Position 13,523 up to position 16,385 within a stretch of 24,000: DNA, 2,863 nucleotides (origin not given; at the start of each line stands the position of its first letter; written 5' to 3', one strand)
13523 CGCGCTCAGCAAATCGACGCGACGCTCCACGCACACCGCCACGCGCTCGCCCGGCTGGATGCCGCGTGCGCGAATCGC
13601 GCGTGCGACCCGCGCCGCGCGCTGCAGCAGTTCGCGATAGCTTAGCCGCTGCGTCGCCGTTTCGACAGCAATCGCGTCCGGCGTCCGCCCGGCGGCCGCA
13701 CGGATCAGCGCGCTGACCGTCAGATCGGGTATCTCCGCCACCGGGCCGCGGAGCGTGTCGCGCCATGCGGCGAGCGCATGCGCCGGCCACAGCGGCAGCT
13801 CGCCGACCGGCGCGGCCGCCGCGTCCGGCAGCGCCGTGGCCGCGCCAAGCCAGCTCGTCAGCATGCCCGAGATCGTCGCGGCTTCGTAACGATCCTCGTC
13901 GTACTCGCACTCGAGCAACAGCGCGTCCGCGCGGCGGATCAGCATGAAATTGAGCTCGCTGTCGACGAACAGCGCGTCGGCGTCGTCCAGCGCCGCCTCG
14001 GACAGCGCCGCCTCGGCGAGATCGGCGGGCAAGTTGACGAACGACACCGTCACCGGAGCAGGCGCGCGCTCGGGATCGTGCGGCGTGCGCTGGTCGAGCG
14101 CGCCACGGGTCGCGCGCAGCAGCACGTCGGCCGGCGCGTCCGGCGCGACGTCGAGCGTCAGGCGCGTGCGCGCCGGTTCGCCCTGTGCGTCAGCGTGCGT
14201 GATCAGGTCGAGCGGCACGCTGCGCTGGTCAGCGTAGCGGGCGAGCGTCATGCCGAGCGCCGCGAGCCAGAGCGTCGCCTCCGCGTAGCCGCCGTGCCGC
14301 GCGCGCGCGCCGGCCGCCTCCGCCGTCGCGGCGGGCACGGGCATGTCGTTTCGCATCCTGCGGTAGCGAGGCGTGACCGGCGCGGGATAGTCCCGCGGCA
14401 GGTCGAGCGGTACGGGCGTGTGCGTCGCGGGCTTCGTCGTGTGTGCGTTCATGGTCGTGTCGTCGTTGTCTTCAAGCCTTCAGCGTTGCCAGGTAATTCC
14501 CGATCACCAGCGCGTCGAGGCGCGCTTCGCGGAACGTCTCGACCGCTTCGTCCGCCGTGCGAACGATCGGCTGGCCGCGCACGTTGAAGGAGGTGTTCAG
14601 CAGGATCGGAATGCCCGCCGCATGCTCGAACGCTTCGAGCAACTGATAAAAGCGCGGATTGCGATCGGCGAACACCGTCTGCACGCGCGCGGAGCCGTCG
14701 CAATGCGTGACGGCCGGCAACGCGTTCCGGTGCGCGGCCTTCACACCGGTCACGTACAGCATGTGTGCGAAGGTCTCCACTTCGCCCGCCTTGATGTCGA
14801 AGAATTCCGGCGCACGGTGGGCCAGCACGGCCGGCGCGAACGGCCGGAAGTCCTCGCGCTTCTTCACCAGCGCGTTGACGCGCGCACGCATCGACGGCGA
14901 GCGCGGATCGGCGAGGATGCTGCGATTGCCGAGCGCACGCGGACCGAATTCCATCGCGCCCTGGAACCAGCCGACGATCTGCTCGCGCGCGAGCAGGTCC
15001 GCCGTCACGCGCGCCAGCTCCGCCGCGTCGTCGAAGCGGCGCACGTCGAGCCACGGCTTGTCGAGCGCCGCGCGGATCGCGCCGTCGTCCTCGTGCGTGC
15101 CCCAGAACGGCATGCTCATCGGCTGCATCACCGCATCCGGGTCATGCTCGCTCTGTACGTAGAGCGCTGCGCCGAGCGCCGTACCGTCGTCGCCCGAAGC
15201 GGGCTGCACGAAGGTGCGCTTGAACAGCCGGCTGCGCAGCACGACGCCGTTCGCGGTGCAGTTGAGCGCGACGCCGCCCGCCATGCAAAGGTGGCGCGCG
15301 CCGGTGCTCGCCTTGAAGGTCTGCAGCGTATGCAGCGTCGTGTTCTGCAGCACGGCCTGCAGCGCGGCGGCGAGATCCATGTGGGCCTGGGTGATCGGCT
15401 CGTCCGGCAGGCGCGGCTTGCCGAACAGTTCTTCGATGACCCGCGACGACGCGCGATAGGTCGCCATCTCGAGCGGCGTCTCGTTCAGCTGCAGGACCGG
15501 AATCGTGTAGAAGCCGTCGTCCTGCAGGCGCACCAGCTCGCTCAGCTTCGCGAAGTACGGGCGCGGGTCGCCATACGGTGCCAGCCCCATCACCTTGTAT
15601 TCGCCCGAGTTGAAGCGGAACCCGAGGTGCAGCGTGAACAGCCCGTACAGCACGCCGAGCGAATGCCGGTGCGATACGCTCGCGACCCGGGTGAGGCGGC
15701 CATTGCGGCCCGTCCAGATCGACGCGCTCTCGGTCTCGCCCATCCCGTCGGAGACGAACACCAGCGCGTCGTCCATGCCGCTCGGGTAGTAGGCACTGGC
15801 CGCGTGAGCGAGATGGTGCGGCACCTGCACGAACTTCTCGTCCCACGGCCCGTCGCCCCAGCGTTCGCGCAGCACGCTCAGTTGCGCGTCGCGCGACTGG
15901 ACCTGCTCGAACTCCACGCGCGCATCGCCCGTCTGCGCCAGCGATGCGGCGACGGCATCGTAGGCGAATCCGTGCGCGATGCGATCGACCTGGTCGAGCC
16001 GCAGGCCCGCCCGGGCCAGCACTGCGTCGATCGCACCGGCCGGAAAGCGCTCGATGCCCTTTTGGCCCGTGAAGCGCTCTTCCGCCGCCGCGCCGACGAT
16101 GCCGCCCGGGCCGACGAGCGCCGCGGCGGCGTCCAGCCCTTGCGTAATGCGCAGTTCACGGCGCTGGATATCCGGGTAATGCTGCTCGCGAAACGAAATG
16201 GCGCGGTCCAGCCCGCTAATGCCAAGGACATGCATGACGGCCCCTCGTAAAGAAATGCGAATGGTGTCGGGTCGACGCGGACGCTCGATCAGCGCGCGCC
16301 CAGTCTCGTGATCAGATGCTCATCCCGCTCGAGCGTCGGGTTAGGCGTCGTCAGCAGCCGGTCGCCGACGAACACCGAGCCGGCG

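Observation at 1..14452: Orphan two-megasynthase assembly line predicting a short omega-amino (or ureido) alkenoyl thioester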

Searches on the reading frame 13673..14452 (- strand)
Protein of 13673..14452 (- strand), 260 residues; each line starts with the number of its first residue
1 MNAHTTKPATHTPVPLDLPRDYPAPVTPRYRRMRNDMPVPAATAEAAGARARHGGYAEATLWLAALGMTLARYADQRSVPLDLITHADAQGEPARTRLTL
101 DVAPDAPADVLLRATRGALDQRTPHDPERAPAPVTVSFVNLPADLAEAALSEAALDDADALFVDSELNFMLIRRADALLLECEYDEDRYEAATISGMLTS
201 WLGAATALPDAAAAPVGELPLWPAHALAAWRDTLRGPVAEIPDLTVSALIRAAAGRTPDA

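Call 9: search_protein_families(library=ncbifam, proteins=[window:13703-14452:-], max_evalue=0.001)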
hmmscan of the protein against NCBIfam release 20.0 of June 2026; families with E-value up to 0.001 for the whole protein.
window:13703-14452:- (250 aa): 0 families

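Call 60: search_protein_families(library=pfam, proteins=[window:13673-14452:-], max_evalue=10)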
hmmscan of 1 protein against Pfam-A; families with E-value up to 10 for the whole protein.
window:13673-14452:- (260 aa): 1 family
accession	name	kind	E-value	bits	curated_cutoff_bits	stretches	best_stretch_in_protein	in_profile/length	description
PF00668.25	Condensation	-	0.001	18.3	30.6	2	166-218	391-443/456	Condensation domain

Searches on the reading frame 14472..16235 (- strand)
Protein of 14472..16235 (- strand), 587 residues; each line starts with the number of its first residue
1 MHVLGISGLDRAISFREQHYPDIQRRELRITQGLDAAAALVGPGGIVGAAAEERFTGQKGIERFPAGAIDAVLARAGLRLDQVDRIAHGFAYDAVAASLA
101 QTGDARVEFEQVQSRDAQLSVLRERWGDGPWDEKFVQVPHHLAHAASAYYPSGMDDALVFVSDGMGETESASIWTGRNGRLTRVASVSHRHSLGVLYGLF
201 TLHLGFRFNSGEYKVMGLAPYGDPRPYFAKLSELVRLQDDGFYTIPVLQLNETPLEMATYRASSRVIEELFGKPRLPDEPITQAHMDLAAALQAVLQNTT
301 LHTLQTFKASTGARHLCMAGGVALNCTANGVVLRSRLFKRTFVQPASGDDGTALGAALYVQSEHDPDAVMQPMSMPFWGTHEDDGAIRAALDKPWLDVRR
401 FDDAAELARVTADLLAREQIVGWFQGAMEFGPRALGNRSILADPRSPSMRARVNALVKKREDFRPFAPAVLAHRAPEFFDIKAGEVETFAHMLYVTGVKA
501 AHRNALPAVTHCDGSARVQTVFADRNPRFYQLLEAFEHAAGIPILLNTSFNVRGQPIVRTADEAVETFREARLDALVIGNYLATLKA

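Call 7: search_protein_families(library=pfam, proteins=[window:14472-16235:-], max_evalue=0.001)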
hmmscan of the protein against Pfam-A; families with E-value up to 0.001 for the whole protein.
window:14472-16235:- (587 aa): 2 families
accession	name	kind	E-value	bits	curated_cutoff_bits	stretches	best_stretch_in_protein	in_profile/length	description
PF16861.10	Carbam_trans_C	-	1.2e-68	230.5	27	1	412-583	1-168/170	Carbamoyltransferase C-terminus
PF02543.21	Carbam_trans_N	-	3.8e-52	178.3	24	1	136-358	128-346/346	Carbamoyltransferase N-terminus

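Call 9: search_protein_families(library=ncbifam, proteins=[window:14472-16235:-], max_evalue=0.001)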
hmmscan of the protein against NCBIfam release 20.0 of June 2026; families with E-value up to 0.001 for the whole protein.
window:14472-16235:- (587 aa): 1 family
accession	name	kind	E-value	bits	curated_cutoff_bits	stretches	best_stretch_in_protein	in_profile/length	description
NF041651.1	nodul_NodU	equivalog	3.2e-44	151.7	1000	1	291-564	280-536/556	nodulation protein NodU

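Call 10: find_encoding_contigs(protein=window:14472-16235:-, flank=10000, max_places=6)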
Protein window:14472-16235:- (587 aa): 5 contigs read that carry it; 4 places shown.
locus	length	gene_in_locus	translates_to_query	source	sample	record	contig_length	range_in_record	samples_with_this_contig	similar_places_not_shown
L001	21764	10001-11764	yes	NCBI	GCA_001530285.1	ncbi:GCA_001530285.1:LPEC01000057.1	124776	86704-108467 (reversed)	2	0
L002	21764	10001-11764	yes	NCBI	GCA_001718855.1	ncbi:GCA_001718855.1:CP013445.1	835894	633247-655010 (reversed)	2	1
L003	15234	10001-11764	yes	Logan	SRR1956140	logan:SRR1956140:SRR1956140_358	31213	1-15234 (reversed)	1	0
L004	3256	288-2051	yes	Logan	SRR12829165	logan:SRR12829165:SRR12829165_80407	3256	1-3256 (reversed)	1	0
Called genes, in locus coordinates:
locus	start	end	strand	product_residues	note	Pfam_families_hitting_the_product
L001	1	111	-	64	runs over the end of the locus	-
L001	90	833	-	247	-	PF01625:PMSR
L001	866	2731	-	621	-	PF02683:DsbD_TM (weak), PF00578:AhpC-TSA, PF08534:Redoxin, PF17991:Thioredoxin_10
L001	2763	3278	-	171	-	PF01641:SelR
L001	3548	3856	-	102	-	PF19505:DUF6039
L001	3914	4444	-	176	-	PF08002:DUF1697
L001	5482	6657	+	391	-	PF00155:Aminotran_1_2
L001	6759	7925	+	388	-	PF00890:FAD_binding_2 (weak), PF01266:DAO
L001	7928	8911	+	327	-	PF08240:ADH_N, PF00107:ADH_zinc_N, PF13602:ADH_zinc_N_2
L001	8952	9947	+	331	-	PF04055:Radical_SAM, PF06968:BATS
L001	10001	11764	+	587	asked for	PF02543:Carbam_trans_N, PF16861:Carbam_trans_C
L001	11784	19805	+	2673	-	PF00501:AMP-binding, PF13193:AMP-binding_C, PF00550:PP-binding, PF00109:ketoacyl-synt, PF02801:Ketoacyl-synt_C, PF16197:KAsynt_C_assoc, PF22336:RhiE-like_linker, PF22621:CurL-like_PKS_C, +7 more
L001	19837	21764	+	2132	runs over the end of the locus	PF00109:ketoacyl-synt, PF02801:Ketoacyl-synt_C, PF16197:KAsynt_C_assoc, PF22621:CurL-like_PKS_C, PF22336:RhiE-like_linker, PF00698:Acyl_transf_1, PF21089:PKS_DH_N, PF14765:PS-DH, +8 more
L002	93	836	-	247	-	PF01625:PMSR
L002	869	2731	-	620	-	PF02683:DsbD_TM (weak), PF00578:AhpC-TSA, PF08534:Redoxin, PF17991:Thioredoxin_10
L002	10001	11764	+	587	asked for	PF02543:Carbam_trans_N, PF16861:Carbam_trans_C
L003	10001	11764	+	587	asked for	PF02543:Carbam_trans_N, PF16861:Carbam_trans_C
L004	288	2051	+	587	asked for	PF02543:Carbam_trans_N, PF16861:Carbam_trans_C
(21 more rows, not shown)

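Call 31: find_related_loci(query=window:14472-16235:-, collection=genome_contigs, flank=10000)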
Query window:14472-16235:- (587 aa) in genome_contigs; peptide patterns used: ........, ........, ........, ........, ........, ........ (x = any residue, [..] = any of these).
600 stretches matched a pattern (row limit reached: there are more); 597 encode a relative of the query (tblastn E <= 1e-3); the best 80 are kept; 80 distinct loci.
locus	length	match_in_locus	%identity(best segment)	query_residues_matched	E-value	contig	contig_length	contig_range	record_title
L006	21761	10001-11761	97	1-587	0e+0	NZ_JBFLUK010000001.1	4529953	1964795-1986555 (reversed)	Trinickia sp. NRRL B-1857 bc2045_tig00000001, whole genome shotgun sequence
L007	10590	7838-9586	48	1-581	1e-154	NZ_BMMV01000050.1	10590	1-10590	Streptomyces camponoticapitis strain CGMCC 4.7275 sequence50, whole genome shotgun sequence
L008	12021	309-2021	38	35-582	1e-121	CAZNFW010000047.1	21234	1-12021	MAG TPA_asm: uncultured Melioribacter sp. isolate binchicken_co30_13 genome assembly, contig: NODE_1876_length_21234_cov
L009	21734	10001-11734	38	35-582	1e-119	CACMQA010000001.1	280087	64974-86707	MAG: uncultured Pelagibacteraceae bacterium isolate AG-919-F21 genome assembly, contig: AG-919-F21_NODE_1, whole genome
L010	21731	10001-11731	42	35-580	4e-119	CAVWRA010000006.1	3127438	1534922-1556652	MAG: Terriglobia bacterium isolate MFD05377.bin.1.171 genome assembly, contig: contig_47351, whole genome shotgun sequen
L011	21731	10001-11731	41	35-580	3e-119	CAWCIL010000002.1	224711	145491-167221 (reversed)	MAG: uncultured Alphaproteobacteria bacterium isolate MFD04463.bin.1.228 genome assembly, contig: contig_12823, whole ge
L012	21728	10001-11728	41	35-582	3e-119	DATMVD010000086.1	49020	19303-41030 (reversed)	MAG TPA_asm: Pyrinomonadaceae bacterium isolate SMAG_U13059 k141_355403, whole genome shotgun sequence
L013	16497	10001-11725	37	35-580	2e-118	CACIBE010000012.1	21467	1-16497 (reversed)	uncultured Alphaproteobacteria bacterium isolate AG-912-N10 genome assembly, contig: AG-912-N10_NODE_12, whole genome sh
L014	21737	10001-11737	42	35-582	1e-117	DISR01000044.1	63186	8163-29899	MAG TPA_asm: Thiobacillus sp. UBA6205 UBA6205_contig_8483, whole genome shotgun sequence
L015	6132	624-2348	39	35-580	3e-117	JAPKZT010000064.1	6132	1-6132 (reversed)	MAG: Actinomycetota bacterium isolate LacPavin_0818_WC50_MAG_48_10 LacPavin_0818_WC50_scaffold_526943, whole genome shot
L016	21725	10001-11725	39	35-586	2e-116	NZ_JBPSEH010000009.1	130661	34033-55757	Melioribacter sp. OK-6-Me NODE_9_length_130661_cov_321.045519, whole genome shotgun sequence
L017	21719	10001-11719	40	35-582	3e-116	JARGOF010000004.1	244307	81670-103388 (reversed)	MAG: Rhizobiaceae bacterium isolate bin_ce_oilr1.030 NODE_50_length_244307_cov_7.369749, whole genome shotgun sequence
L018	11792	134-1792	40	35-582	2e-116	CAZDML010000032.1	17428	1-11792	MAG TPA_asm: uncultured Elusimicrobia sp. isolate SRP189682_co1_70 genome assembly, contig: NODE_6416_length_17428_cov_4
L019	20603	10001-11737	41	35-582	3e-116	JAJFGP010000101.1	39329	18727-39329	MAG: Kiloniellaceae bacterium isolate OFTM340 OFTM340_100, whole genome shotgun sequence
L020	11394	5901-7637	39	35-582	4e-116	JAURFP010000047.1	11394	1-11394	MAG: Burkholderiales bacterium isolate SFB_3D_20_30 NODE_47_length_11394_cov_2.628258, whole genome shotgun sequence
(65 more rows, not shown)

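Call 34: search_protein_families(library=pfam, proteins=[L007:150-812:+, L007:1100-2044:+, L007:2516-3418:+, L007:1424-4378:-, L007:3921-5612:-, L007:4425-5903:+, L007:5801-7819:+, L007:5812-7086:+, L007:9375-10187:+, L007:9397-10515:-], max_evalue=0.00001)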
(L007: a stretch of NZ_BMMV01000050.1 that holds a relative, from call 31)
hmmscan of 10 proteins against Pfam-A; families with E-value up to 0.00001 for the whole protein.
L007:150-812:+ (220 aa): 2 families
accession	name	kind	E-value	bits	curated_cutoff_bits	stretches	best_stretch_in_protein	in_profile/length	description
PF13175.12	AAA_15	-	5.1e-10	39.9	32.1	1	162-213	299-355/374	AAA ATPase domain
PF13304.12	AAA_21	-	1.7e-09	38.6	27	1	129-216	220-288/304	AAA domain, putative AbiEii toxin, Type IV TA system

L007:1100-2044:+ (314 aa): 0 families

L007:2516-3418:+ (300 aa): 0 families

L007:1424-4378:- (984 aa): 4 families
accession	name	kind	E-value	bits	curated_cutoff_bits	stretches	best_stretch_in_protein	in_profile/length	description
PF03704.23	BTAD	-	3.3e-26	92.8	22.1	1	146-285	1-144/146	Bacterial transcriptional activator domain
PF00931.28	NB-ARC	-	1.7e-11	44.3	23.5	1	344-524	19-202/248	NB-ARC domain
PF13424.12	TPR_12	-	7e-08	33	30.1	1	892-964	3-77/77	Tetratricopeptide repeat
PF13401.12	AAA_22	-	5.9e-07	30.3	27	1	346-442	7-97/130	AAA domain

L007:3921-5612:- (563 aa): 0 families

L007:4425-5903:+ (492 aa): 3 families
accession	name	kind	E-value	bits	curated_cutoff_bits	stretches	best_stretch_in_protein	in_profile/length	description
PF07690.21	MFS_1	-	4.5e-32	111.8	33.4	2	69-300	3-218/347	Major Facilitator Superfamily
PF05977.19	MFS_3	-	2e-12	46.8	27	1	59-437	7-370/524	Transmembrane secretion effector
PF13347.12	MFS_2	-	1.5e-07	30.7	27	1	55-186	217-348/427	MFS/sugar transport protein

L007:5801-7819:+ (672 aa): 2 families
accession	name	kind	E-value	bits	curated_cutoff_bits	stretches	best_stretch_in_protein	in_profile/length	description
PF00501.34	AMP-binding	-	2.1e-56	191.8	29.9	1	194-525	3-384/384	AMP-binding enzyme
PF13193.12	AMP-binding_C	-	3.2e-07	31.6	24.5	1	580-654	1-76/76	AMP-binding enzyme C-terminal domain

L007:5812-7086:+ (424 aa): 0 families

L007:9375-10187:+ (270 aa): 0 families

L007:9397-10515:- (372 aa): 0 families

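Call 50: search_solved_structures(query=window:14472-16235:-, max_evalue=0.00001)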
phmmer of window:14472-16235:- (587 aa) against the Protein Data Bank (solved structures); distinct sequences matched with E-value up to 0.00001: 12.
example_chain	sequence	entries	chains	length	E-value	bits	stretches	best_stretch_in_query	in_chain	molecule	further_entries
9s2t_A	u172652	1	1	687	4e-110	372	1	35-583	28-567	Decarbamoylnovobiocin carbamoyltransferase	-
7vyj_A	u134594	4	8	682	9.1e-107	361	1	35-583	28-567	GdmN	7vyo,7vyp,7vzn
7vx0_A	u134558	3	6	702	9.8e-107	360.9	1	35-583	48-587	GdmN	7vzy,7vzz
7vzu_A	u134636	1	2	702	1e-106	360.8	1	35-583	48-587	GdmN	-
7vzq_A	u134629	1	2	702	8.5e-106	357.8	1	35-583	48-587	GdmN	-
7xb6_A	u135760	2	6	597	1.3e-88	301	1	32-584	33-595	Carbamoyltransferase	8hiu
3vex_A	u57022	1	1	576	1.4e-77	264.7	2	285-584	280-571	O-carbamoyltransferase TobZ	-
3ver_A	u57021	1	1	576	1.7e-77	264.3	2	285-584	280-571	O-carbamoyltransferase TobZ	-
3vf4_A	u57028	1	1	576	5.5e-77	262.6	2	285-584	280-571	O-carbamoyltransferase TobZ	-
3vf2_A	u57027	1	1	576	5.9e-77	262.5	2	285-584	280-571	O-carbamoyltransferase TobZ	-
3ven_A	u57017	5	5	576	1.1e-76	261.6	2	285-584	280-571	O-carbamoyltransferase TobZ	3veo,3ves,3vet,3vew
3vez_A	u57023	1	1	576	1.6e-76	261.2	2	285-584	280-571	O-carbamoyltransferase TobZ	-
